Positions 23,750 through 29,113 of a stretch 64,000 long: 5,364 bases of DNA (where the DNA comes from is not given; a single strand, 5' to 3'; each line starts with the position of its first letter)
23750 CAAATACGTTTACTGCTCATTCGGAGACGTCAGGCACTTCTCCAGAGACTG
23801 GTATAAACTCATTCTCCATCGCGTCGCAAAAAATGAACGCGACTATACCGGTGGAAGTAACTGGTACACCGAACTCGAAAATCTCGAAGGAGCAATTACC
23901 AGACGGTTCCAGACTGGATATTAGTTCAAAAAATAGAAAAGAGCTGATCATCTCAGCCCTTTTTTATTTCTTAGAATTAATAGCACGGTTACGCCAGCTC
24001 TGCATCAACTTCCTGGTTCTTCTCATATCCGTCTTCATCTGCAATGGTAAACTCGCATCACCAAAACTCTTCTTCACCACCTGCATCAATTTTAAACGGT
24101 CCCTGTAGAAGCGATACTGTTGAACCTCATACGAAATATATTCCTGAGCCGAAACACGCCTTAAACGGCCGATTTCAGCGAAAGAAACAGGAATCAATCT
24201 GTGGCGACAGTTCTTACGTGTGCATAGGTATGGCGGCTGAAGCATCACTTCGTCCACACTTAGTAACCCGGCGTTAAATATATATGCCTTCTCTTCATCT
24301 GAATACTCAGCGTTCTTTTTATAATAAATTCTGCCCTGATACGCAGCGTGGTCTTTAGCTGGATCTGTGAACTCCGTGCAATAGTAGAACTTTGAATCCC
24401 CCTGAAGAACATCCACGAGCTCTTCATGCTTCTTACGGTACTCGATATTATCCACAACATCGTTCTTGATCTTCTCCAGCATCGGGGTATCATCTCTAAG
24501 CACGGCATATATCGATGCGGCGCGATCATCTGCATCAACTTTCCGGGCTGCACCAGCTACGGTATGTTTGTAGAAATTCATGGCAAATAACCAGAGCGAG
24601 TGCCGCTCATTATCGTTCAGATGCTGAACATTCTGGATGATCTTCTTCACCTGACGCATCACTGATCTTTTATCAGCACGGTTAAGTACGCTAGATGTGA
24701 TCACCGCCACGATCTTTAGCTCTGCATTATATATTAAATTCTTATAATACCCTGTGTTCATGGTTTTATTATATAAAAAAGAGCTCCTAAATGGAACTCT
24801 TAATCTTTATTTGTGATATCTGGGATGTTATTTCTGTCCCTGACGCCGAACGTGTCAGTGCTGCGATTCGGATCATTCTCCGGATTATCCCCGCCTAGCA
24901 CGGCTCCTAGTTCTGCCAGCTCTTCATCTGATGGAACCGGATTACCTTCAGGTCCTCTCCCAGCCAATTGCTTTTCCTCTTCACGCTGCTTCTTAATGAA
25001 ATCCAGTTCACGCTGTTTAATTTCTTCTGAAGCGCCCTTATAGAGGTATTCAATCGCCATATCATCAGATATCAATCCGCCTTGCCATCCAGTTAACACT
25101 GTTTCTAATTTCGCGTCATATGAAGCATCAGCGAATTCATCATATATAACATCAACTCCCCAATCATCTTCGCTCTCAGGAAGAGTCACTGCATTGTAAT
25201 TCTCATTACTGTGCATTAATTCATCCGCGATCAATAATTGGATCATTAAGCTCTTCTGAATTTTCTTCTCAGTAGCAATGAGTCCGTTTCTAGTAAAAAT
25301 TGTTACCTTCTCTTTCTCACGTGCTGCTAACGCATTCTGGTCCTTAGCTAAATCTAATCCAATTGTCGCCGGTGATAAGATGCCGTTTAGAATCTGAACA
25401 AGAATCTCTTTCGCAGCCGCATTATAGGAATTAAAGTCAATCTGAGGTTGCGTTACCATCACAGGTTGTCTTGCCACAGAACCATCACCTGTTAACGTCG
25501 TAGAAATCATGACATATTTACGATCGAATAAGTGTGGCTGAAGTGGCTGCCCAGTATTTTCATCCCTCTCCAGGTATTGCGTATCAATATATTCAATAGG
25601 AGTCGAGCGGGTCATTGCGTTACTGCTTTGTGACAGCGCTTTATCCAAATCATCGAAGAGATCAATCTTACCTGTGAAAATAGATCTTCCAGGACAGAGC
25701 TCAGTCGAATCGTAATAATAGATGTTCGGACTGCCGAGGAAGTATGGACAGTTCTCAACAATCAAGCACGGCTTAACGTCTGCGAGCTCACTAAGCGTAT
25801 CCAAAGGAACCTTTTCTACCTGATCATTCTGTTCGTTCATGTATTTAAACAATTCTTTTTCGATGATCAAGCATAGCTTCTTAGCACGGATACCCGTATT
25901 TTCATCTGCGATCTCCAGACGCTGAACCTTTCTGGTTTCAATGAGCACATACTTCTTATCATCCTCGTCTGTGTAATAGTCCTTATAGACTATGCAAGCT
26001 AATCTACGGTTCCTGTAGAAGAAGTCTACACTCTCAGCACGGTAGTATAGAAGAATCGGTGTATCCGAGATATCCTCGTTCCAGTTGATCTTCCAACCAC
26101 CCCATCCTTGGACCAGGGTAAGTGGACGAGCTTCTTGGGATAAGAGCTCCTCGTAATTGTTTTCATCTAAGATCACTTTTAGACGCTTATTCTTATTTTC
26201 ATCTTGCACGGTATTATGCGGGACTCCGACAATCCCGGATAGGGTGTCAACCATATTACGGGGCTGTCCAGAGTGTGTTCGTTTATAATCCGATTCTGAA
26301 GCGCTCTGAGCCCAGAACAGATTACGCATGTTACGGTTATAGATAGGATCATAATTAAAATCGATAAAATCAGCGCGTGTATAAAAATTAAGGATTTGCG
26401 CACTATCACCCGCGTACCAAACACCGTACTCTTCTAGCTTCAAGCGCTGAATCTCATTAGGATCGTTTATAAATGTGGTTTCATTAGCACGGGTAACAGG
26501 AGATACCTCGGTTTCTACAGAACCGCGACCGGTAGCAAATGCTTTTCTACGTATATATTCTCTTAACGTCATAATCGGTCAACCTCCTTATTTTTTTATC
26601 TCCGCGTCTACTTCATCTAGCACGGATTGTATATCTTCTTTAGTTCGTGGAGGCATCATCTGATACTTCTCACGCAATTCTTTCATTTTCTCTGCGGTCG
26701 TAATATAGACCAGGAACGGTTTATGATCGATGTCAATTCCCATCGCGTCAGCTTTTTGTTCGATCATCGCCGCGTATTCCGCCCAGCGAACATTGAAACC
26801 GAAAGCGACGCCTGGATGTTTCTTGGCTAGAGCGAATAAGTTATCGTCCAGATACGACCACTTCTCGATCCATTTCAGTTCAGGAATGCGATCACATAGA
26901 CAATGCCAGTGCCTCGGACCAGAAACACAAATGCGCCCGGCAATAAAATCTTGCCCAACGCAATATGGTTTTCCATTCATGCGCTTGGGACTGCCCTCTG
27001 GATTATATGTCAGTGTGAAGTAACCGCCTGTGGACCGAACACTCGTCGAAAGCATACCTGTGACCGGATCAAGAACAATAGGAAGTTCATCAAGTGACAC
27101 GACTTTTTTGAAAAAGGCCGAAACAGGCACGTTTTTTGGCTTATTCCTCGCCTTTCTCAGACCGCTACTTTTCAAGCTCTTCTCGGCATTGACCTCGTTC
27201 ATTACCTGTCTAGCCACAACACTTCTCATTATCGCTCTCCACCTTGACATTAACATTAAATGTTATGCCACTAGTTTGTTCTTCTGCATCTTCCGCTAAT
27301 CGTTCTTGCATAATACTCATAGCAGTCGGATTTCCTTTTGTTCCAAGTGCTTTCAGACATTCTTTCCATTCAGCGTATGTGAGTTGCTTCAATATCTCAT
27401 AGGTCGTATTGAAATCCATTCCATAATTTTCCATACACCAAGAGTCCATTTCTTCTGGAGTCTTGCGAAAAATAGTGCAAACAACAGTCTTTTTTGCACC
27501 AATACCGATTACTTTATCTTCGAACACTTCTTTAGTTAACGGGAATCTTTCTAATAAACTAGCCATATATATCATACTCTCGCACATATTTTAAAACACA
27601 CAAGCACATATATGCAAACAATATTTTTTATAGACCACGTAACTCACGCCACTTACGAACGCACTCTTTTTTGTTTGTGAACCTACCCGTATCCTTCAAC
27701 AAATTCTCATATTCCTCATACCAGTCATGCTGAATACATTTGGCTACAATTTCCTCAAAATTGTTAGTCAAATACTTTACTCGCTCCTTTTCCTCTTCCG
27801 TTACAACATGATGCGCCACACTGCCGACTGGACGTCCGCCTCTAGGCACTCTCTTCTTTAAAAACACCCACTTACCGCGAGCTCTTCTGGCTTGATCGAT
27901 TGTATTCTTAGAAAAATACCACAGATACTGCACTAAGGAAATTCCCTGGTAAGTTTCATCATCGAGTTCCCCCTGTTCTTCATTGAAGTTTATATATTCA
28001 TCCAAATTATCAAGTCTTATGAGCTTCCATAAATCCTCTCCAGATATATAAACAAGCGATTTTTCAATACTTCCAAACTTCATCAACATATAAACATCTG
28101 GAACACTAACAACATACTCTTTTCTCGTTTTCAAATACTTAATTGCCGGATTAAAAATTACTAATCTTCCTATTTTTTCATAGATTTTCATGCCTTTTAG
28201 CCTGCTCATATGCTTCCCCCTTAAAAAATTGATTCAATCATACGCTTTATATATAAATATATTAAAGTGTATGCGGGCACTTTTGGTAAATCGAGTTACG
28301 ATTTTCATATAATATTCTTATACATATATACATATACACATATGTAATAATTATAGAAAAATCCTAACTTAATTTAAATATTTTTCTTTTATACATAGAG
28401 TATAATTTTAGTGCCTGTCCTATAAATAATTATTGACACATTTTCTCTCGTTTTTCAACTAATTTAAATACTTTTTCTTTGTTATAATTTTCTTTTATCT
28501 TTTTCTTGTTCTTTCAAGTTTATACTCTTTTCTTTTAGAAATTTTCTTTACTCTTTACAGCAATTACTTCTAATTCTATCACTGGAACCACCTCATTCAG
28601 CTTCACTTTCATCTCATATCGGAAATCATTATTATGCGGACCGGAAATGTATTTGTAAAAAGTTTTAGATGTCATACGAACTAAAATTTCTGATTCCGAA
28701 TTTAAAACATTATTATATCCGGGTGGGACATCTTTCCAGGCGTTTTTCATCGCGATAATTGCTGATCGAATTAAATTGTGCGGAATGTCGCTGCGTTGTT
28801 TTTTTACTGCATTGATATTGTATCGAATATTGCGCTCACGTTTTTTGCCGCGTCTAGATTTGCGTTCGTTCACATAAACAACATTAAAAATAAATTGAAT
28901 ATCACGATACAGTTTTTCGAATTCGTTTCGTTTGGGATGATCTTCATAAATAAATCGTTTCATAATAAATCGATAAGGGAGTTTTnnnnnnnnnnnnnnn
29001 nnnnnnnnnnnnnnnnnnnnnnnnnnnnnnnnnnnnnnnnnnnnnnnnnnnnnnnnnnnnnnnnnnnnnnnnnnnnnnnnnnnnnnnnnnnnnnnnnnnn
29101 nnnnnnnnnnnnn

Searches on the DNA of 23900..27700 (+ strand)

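Call 8: search_dna_similar(query=window:23900-27700:+, collection=phages, mode=distant, max_rows=20)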
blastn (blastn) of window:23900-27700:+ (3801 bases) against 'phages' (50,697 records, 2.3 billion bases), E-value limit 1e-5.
No match.

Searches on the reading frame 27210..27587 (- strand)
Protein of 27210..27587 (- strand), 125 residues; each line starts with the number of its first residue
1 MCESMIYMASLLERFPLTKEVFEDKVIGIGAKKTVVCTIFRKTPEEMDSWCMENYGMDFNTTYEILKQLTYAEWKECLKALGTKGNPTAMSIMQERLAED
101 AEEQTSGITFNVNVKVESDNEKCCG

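Call 9: search_protein_families(library=pfam, proteins=[window:27210-27587:-], max_evalue=0.01)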
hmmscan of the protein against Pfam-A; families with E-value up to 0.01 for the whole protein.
window:27210-27587:- (125 aa): 0 families

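Call 10: search_protein_families(library=phrogs, proteins=[window:27210-27587:-], max_evalue=0.001)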
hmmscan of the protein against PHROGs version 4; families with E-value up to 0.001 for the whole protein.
window:27210-27587:- (125 aa): 0 families

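Call 67: search_protein_families(library=pfam, proteins=[window:27210-27587:-], max_evalue=5)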
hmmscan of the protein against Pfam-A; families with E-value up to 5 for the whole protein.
window:27210-27587:- (125 aa): 0 families

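Call 68: search_protein_families(library=phrogs, proteins=[window:27210-27587:-], max_evalue=5)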
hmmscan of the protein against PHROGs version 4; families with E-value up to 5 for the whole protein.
window:27210-27587:- (125 aa): 1 family
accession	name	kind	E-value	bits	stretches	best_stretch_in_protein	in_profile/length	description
phrog_32665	-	unknown function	0.067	14.4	1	49-123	8-83/107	-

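Call 70: search_solved_structures(query=A3, max_evalue=10)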
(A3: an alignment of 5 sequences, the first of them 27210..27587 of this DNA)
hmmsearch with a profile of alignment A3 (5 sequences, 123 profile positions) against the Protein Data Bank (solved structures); distinct sequences matched with E-value up to 10: 8.
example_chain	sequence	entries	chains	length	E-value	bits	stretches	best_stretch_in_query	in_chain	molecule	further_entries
1cyi_A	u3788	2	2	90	0.025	17.6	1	5-73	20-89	CYTOCHROME C6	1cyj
9se7_T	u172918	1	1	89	0.03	17.3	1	5-73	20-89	Cytochrome c6, chloroplastic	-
7xlj_A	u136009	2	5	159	0.14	15.1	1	17-74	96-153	NAC domain-containing protein 92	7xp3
2n72_A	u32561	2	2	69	0.3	14.1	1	30-79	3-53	Golgi resident protein GCP60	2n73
3ndr_A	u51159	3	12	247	0.63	13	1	72-111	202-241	3-oxoacyl-(Acyl-carrier protein) reductase | Pyridoxal 4-dehydrogenase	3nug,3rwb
4mvt_A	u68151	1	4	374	0.65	13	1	48-104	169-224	E3 SUMO-protein ligase PIAS3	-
9phh_A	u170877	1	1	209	0.79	12.7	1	8-82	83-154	Tubulin polyglutamylase TTLL5, Isoform 6 of X-linked retinitis pigmentosa GTPase regulator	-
1ls9_A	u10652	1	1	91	1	12.4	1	5-51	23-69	CYTOCHROME C6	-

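Call 72: find_homologous_proteins(query=window:27210-27587:-, max_evalue=0.001)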
Query window:27210-27587:- (125 aa): 18 proteins with E <= 0.001 among 21 candidates.
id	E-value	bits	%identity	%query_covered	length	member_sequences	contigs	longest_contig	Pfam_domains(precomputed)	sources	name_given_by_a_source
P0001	1.4e-74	266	97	100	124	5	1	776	-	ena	-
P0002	3.1e-62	226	84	93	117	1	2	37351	-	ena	-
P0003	6.9e-60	218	81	93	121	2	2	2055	-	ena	-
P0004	4.7e-59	215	81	93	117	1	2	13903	-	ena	-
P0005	4.3e-58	212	78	93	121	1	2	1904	-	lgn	-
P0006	1.6e-56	207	78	93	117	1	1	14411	-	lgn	-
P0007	1.6e-55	204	76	93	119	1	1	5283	-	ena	-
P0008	7.5e-55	202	76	93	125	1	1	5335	-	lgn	-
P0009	9.4e-55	202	77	92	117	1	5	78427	-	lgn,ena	-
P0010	7.6e-54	199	76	92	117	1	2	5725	-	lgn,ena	-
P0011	1.1e-53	198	76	92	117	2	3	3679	-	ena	-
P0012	1.3e-51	191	73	92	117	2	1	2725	-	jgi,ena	-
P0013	1.6e-51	191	74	92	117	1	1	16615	-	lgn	-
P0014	3.6e-50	187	72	93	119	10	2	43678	-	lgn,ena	-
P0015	7.7e-39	150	57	93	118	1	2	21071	-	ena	-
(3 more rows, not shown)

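Call 73: find_encoding_contigs(protein=P0009, flank=10000, max_places=2)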
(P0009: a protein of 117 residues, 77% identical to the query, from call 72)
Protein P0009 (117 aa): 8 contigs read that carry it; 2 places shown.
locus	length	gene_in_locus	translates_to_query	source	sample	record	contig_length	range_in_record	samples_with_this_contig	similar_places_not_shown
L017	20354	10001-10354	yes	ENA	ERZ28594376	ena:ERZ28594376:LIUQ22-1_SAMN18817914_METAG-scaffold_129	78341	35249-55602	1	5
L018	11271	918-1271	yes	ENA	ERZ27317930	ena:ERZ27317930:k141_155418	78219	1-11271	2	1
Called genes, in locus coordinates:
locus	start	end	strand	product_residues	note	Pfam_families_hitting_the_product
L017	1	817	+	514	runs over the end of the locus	PF03237:Terminase_6N (weak), PF04466:Terminase_3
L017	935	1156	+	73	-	-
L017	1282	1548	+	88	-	-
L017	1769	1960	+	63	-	-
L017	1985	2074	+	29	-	-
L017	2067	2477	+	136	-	-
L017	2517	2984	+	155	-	-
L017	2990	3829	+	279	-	PF13489:Methyltransf_23, PF13847:Methyltransf_31 (weak), PF08241:Methyltransf_11 (faint), PF13649:Methyltransf_25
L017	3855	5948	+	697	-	PF01139:RtcB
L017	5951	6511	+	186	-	-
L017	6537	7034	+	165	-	PF18907:DUF5662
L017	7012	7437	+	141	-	-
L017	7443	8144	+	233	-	PF13476:AAA_23 (weak)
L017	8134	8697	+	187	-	-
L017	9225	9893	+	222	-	-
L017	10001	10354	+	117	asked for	-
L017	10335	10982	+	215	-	-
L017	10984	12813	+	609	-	-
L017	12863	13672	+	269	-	-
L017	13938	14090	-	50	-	-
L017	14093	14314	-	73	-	-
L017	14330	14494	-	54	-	-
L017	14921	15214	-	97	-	-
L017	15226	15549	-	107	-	-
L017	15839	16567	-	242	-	PF02481:DNA_processg_A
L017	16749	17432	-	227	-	-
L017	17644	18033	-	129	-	-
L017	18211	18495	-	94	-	-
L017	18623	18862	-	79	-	-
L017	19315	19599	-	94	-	-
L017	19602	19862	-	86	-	-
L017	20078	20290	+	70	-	-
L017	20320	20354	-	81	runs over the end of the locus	-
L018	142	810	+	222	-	-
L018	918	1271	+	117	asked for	-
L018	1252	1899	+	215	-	-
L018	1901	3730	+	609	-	-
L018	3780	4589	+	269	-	-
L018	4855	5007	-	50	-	-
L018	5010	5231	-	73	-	-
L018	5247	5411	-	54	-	-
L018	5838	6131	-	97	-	-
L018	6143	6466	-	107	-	-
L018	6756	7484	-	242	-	PF02481:DNA_processg_A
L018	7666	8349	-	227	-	-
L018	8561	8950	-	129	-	-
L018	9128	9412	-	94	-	-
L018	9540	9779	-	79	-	-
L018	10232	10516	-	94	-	-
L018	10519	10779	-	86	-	-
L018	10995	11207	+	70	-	-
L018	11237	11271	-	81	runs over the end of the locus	-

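Call 74: find_encoding_contigs(protein=P0014, flank=10000, max_places=2)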
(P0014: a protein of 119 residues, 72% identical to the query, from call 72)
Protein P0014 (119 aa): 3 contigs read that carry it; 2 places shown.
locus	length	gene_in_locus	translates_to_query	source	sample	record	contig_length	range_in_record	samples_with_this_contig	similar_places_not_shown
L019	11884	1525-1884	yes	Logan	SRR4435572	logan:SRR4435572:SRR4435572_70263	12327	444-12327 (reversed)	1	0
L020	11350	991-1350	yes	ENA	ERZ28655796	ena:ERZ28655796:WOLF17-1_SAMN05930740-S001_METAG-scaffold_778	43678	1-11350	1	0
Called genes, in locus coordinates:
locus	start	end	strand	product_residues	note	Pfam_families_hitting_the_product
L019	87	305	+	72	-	-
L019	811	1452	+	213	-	-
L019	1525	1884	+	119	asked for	-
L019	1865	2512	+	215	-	-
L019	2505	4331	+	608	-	-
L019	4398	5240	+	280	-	-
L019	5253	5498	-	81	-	-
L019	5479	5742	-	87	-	-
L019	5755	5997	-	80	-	-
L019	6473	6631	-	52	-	-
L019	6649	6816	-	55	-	-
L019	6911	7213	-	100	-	-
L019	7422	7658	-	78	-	-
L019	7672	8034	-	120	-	-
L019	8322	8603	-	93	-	-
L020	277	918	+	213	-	-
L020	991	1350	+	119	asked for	-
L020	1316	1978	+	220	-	-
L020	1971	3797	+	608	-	-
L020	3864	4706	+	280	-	-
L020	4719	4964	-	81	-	-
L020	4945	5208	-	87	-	-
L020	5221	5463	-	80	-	-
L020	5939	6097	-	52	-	-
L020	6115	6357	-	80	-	-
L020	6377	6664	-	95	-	-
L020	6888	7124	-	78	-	-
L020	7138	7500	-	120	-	-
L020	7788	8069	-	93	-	-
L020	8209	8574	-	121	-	-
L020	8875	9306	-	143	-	-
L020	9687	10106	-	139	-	-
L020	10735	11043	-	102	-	-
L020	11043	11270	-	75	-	-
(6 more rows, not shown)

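Call 75: find_encoding_contigs(protein=P0002, flank=10000, max_places=2)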
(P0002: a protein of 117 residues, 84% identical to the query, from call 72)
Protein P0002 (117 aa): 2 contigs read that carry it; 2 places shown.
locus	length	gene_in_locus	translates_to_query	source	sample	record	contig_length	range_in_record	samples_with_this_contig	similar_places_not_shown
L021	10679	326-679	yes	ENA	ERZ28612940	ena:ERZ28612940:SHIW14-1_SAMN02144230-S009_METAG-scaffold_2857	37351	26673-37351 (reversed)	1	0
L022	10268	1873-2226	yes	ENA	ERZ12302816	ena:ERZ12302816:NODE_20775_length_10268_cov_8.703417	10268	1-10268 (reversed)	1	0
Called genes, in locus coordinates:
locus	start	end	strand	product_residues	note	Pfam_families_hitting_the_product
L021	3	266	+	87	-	?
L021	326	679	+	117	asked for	-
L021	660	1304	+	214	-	-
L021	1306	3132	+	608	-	-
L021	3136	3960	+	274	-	-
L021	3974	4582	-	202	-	PF17338:GP88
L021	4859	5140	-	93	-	-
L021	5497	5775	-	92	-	-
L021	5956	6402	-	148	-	-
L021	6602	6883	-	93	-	-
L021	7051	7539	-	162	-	-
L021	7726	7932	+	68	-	-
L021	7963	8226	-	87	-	-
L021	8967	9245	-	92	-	-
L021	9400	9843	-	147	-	-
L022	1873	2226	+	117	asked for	-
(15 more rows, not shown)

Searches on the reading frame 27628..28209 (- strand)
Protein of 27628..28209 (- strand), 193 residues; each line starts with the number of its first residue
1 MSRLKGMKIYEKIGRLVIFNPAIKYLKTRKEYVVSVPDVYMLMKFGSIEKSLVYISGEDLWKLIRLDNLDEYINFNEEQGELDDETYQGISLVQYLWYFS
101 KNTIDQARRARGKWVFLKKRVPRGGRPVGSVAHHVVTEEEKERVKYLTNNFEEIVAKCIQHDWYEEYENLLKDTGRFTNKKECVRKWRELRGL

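Call 9: search_protein_families(library=pfam, proteins=[window:27628-28209:-], max_evalue=0.01)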
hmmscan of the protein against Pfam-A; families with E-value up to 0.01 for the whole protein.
window:27628-28209:- (193 aa): 0 families

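Call 10: search_protein_families(library=phrogs, proteins=[window:27628-28209:-], max_evalue=0.001)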
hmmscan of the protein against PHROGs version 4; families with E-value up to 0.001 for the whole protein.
window:27628-28209:- (193 aa): 0 families

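Call 67: search_protein_families(library=pfam, proteins=[window:27628-28209:-], max_evalue=5)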
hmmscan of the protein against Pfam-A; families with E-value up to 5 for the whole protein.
window:27628-28209:- (193 aa): 0 families

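Call 68: search_protein_families(library=phrogs, proteins=[window:27628-28209:-], max_evalue=5)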
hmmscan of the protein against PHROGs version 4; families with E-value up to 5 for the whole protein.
window:27628-28209:- (193 aa): 2 families
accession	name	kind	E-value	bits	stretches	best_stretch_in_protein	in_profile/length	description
phrog_14299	-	unknown function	0.031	15.2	1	66-110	29-75/110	-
phrog_24088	-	unknown function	0.14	13.3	1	50-112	16-79/143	-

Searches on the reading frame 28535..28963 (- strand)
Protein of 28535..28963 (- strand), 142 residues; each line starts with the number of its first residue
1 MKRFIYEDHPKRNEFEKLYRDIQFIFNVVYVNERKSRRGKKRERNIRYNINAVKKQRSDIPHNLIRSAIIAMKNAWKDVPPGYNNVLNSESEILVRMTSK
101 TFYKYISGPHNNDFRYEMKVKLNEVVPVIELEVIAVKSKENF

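Call 9: search_protein_families(library=pfam, proteins=[window:28535-28963:-], max_evalue=0.01)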
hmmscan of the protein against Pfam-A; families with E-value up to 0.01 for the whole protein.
window:28535-28963:- (142 aa): 0 families

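Call 10: search_protein_families(library=phrogs, proteins=[window:28535-28963:-], max_evalue=0.001)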
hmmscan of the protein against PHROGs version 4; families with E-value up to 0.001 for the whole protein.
window:28535-28963:- (142 aa): 0 families

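Call 67: search_protein_families(library=pfam, proteins=[window:28535-28963:-], max_evalue=5)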
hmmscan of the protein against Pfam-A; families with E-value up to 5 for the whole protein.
window:28535-28963:- (142 aa): 1 family
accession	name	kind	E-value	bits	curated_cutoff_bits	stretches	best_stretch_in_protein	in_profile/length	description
PF07797.19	DUF1639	-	0.072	13.5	22.2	1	33-53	16-36/50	Protein of unknown function (DUF1639)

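Call 68: search_protein_families(library=phrogs, proteins=[window:28535-28963:-], max_evalue=5)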
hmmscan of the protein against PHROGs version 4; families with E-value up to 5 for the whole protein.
window:28535-28963:- (142 aa): 3 families
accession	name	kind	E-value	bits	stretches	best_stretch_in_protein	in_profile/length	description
phrog_19033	-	unknown function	0.041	15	1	13-72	59-121/130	-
phrog_32539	-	unknown function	0.1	13.8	1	12-78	62-126/131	-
phrog_35840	-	unknown function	0.13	13.9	1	101-134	40-73/81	-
